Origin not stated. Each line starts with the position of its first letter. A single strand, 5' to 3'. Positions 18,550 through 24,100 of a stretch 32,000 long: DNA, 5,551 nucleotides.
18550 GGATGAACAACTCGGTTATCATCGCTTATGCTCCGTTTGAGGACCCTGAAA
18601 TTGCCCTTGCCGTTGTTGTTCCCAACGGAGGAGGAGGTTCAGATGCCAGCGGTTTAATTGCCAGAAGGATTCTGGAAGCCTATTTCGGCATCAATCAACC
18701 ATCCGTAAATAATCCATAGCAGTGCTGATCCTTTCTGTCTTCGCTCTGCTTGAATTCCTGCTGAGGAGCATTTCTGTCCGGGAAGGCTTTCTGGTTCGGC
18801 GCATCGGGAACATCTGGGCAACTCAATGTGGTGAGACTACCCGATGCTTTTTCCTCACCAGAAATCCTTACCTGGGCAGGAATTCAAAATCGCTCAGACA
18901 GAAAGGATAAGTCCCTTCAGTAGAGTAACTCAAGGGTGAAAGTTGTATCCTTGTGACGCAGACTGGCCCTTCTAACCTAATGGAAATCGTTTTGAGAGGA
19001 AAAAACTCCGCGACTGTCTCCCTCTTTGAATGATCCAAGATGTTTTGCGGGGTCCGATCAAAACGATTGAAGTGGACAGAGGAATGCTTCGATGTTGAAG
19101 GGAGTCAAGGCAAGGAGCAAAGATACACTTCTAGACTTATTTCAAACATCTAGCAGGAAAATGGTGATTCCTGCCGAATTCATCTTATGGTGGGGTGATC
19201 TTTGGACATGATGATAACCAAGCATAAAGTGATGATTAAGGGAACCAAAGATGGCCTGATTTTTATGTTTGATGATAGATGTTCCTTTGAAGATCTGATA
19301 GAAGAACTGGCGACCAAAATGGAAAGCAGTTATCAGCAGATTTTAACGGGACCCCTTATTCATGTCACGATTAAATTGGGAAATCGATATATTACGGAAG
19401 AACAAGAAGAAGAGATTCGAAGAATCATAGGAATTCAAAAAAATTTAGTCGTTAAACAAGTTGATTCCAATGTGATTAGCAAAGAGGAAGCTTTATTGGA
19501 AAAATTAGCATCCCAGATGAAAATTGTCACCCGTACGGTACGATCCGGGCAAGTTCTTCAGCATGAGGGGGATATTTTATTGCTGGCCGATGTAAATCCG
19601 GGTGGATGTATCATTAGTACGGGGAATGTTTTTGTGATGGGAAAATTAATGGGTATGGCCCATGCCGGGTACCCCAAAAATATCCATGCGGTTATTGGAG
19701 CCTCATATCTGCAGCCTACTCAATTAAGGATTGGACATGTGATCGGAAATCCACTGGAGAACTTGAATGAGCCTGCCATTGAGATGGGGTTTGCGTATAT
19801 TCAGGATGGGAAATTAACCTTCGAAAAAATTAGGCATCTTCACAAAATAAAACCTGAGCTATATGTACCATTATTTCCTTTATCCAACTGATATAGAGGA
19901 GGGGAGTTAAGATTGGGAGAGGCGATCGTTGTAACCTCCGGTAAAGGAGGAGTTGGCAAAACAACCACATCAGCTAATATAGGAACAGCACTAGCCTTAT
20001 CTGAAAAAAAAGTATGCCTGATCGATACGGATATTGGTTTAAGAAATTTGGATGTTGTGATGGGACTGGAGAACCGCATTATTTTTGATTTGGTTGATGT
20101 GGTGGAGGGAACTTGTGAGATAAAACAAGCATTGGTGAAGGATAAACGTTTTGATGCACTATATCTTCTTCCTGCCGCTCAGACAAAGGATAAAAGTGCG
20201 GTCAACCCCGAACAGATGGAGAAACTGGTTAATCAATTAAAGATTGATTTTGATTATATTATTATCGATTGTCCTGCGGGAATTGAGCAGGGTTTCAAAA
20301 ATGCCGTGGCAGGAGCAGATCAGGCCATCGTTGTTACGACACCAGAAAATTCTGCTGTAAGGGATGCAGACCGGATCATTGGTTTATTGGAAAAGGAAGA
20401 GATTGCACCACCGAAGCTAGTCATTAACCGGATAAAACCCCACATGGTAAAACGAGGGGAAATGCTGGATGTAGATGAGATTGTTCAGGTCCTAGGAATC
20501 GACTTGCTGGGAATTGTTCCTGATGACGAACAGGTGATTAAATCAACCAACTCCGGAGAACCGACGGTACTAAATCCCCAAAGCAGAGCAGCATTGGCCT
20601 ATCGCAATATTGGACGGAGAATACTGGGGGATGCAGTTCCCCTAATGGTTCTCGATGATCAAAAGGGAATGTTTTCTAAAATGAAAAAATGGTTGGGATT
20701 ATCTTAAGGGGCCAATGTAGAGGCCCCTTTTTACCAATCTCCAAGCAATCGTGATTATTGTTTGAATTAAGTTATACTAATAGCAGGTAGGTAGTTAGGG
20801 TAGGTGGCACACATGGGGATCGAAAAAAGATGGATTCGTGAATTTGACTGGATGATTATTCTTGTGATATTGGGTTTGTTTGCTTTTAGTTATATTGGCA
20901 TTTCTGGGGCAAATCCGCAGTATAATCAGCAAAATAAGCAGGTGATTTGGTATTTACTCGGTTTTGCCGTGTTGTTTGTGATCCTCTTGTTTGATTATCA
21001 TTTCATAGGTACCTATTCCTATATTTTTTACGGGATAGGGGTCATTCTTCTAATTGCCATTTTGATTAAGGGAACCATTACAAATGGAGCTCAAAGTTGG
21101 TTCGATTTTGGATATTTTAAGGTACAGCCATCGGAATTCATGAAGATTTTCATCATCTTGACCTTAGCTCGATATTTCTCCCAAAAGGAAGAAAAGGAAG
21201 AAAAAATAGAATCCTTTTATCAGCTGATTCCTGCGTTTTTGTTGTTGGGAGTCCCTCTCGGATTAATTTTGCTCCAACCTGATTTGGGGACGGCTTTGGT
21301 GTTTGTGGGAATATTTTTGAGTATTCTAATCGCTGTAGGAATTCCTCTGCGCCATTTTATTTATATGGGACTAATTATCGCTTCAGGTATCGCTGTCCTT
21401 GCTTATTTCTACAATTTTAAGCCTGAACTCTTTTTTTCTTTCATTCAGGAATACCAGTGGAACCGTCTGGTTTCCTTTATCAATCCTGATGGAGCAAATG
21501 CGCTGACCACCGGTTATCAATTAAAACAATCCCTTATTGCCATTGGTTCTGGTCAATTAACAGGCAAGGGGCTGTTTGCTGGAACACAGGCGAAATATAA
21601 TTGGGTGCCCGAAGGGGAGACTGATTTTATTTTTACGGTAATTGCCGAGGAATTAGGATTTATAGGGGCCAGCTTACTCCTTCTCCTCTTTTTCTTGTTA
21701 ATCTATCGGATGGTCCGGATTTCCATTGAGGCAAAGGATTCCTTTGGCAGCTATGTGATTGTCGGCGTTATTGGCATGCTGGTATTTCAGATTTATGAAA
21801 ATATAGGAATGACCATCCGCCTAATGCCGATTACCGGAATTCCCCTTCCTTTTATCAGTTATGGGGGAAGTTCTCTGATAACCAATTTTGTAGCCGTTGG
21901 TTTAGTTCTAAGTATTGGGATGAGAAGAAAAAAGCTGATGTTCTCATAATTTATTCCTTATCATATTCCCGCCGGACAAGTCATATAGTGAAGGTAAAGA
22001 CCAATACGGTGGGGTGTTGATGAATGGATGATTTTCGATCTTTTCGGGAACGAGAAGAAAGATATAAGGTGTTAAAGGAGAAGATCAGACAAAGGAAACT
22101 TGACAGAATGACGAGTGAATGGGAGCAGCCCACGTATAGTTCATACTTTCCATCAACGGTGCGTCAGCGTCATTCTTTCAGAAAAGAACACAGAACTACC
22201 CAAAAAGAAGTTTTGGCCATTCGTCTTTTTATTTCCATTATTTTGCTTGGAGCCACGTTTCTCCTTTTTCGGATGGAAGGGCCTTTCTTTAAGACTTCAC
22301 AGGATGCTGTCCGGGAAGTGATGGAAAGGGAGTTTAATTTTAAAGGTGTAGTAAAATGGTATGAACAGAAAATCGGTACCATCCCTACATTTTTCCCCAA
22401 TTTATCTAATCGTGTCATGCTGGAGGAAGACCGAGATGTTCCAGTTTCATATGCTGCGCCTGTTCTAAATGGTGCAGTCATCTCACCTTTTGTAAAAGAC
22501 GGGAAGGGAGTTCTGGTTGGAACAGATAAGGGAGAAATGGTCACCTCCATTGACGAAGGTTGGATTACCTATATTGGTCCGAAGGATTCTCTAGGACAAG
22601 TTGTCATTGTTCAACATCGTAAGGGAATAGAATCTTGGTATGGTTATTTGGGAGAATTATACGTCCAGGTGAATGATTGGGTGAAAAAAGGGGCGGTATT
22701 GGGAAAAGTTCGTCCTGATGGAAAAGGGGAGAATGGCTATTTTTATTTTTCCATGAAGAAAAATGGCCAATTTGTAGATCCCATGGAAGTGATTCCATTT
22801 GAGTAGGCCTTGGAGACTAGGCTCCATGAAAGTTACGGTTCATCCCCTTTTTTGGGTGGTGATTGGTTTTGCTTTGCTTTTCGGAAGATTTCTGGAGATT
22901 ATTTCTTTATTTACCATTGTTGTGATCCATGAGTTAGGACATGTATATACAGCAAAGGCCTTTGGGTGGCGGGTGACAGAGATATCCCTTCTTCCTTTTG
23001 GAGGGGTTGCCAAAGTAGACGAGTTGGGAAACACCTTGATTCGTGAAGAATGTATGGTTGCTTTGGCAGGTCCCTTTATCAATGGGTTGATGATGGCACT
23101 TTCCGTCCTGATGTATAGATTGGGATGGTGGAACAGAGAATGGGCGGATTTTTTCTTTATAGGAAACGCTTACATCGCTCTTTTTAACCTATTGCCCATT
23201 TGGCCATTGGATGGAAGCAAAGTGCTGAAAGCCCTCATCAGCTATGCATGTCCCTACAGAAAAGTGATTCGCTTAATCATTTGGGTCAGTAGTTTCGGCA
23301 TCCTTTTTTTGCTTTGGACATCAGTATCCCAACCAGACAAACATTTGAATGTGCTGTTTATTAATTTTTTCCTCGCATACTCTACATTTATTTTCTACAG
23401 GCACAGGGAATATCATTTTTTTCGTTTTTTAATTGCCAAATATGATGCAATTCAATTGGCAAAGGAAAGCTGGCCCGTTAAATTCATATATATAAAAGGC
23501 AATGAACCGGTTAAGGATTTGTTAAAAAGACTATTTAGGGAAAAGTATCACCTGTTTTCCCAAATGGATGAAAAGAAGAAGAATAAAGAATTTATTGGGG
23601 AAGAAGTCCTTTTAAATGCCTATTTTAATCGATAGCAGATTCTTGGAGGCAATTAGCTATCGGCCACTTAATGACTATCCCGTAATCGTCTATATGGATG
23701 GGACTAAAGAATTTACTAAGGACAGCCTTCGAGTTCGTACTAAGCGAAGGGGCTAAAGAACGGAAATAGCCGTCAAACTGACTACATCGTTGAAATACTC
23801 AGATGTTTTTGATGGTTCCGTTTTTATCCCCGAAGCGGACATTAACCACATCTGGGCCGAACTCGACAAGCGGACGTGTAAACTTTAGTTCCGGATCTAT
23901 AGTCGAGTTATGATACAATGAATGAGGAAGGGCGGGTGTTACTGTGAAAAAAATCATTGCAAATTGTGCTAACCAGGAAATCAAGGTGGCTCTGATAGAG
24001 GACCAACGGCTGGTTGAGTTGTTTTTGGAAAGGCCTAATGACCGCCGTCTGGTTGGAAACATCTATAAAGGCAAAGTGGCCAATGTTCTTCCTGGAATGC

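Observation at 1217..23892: Family of ~190-250-bp imperfect-palindrome (MITE-like) repeats: three full copies and one remnant in 32 kb, all intergenic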

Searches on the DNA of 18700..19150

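Call 81: search_with_rna_model(model_id=R1, source=window, start=18700, end=19150, filters=off, max_evalue=0.01, show_alignments=3)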
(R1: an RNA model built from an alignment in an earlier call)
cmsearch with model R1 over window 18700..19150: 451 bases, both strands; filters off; matches with E-value up to 0.01: 2.
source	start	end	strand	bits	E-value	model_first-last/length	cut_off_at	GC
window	18980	19073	+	40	7.9e-11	1-95/95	no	0.44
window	18780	18872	-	26.4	6e-07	1-95/95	no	0.53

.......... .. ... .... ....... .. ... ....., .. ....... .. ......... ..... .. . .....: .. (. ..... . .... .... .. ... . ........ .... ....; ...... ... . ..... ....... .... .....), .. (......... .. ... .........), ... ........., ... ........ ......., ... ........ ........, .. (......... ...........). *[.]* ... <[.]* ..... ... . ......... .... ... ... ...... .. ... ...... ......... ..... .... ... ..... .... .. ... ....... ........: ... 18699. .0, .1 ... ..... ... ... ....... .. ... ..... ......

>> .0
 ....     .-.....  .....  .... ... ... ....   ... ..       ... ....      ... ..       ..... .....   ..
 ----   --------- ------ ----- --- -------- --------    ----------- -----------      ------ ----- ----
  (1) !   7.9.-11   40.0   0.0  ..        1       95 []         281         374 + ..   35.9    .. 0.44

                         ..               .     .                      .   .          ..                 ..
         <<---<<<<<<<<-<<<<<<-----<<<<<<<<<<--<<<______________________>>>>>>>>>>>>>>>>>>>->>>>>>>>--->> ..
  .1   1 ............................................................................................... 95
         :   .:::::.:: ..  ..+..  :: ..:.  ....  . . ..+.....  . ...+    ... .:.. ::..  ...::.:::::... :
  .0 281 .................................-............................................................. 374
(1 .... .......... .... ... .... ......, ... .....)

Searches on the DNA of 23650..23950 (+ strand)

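Call 12: search_rna_families(source=window, start=23650, end=23950, threshold=evalue, max_evalue=10)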
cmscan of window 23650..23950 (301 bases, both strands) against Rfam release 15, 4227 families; matches with E-value up to 10: 3.
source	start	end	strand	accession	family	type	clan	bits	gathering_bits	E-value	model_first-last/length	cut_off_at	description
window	23798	23858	+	RF03315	mir-723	Gene; miRNA;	-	21.8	63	0.068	1-60/60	no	mir-723 microRNA precursor family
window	23798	23839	+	RF04332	Plastid-rpoB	Cis-reg;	-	19.5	45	0.31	1-49/49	no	Plastid-rpoB 5UTR RNA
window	23799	23855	+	RF00581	SNORD12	Gene; snRNA; snoRNA; CD-box;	CL00044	18.2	43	0.41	1-90/90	no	Small nucleolar SNORD12/SNORD106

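Call 20: search_dna_similar(query=window:23697-23895:+, collection=plasmids, mode=distant, max_evalue=0.01)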
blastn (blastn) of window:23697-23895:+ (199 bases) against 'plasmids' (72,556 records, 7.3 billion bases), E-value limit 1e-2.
No match.

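Call 21: search_dna_similar(query=window:23697-23895:+, collection=phages, mode=distant, max_evalue=0.01)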
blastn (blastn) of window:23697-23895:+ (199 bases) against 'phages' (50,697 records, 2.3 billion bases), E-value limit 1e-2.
No match.
